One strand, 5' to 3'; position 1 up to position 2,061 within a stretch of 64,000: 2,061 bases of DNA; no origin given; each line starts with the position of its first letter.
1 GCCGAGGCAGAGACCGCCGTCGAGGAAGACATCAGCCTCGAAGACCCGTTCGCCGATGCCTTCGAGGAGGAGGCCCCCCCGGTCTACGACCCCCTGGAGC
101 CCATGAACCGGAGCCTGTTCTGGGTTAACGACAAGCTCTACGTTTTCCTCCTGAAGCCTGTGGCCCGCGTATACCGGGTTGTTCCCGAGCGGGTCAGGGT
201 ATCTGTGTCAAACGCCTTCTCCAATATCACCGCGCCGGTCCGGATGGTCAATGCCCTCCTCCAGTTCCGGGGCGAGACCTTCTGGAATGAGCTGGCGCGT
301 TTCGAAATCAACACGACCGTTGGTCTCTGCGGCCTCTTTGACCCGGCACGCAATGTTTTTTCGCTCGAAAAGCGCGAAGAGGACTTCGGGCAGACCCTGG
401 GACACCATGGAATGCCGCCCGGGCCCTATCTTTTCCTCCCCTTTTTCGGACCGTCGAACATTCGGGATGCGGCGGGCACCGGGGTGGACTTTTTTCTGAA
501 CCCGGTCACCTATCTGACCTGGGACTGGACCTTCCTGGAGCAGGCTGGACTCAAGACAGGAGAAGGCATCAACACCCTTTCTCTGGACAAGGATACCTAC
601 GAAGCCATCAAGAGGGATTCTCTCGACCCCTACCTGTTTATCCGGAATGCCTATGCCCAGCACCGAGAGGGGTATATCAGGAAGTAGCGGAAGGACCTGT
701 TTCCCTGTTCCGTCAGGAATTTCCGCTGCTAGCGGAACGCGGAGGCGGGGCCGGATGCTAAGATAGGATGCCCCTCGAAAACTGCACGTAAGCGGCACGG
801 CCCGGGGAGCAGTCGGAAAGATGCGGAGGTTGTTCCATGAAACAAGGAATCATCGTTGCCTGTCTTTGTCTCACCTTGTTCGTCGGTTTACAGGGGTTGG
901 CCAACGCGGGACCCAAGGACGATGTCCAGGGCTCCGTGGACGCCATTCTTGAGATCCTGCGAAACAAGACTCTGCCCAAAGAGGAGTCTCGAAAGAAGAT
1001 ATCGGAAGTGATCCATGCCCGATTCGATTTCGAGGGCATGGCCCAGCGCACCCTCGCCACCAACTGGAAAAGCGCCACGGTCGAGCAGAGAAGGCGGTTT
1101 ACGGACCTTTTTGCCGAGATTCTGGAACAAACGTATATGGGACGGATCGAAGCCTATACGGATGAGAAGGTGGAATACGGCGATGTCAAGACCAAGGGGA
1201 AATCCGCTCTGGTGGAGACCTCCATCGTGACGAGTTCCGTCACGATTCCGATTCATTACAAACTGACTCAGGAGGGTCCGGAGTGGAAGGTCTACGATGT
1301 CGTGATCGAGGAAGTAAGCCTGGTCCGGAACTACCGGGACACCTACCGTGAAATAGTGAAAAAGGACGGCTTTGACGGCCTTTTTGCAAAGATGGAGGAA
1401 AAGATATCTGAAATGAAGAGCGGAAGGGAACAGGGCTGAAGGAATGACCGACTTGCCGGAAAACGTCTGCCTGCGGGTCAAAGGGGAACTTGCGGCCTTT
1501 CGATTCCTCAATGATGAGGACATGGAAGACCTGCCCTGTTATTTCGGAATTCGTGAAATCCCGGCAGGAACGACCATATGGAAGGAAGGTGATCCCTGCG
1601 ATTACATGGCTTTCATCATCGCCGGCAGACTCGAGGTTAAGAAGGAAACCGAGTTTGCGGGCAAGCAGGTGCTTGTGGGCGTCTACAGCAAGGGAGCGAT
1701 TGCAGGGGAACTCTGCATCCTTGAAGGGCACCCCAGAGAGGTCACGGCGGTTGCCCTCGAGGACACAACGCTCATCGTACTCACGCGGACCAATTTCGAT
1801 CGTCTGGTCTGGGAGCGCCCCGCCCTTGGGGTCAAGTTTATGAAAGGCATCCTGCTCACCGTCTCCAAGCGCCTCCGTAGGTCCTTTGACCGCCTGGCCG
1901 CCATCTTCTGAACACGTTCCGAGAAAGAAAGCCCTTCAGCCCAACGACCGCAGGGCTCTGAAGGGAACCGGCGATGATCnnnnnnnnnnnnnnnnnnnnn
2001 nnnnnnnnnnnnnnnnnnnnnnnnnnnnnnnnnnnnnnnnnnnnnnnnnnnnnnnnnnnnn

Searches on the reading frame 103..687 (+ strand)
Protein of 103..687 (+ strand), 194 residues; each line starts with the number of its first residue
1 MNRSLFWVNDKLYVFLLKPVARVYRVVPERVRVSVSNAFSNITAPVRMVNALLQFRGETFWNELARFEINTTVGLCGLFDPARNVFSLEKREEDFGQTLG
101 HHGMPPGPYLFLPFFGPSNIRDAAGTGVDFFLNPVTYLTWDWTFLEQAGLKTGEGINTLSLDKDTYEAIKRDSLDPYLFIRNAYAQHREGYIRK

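Call 64: search_protein_families(library=pfam, proteins=[window:103-687:+], max_evalue=0.01)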
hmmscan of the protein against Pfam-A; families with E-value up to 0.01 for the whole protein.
window:103-687:+ (194 aa): 1 family
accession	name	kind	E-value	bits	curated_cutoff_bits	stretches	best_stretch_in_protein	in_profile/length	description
PF04333.18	MlaA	-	5.1e-62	209.4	25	1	1-189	8-193/195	MlaA lipoprotein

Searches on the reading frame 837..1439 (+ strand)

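Call 64: search_protein_families(library=pfam, proteins=[window:837-1439:+], max_evalue=0.01)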
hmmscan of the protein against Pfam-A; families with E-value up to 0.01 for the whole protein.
window:837-1439:+ (200 aa): 2 families
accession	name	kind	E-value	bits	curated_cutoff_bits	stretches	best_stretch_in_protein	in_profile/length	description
PF05494.18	MlaC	-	1.6e-45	155.3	26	1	33-188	3-166/166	MlaC protein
PF16156.12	DUF4864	-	2.2e-06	28.4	27.1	1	50-159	3-111/117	Domain of unknown function (DUF4864)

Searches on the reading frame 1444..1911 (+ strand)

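Call 64: search_protein_families(library=pfam, proteins=[window:1444-1911:+], max_evalue=0.01)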
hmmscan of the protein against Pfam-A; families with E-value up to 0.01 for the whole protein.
window:1444-1911:+ (155 aa): 1 family
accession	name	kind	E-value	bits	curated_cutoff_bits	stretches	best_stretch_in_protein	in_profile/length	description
PF00027.35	cNMP_binding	-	6e-20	71.5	27.5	1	37-122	2-86/89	Cyclic nucleotide-binding domain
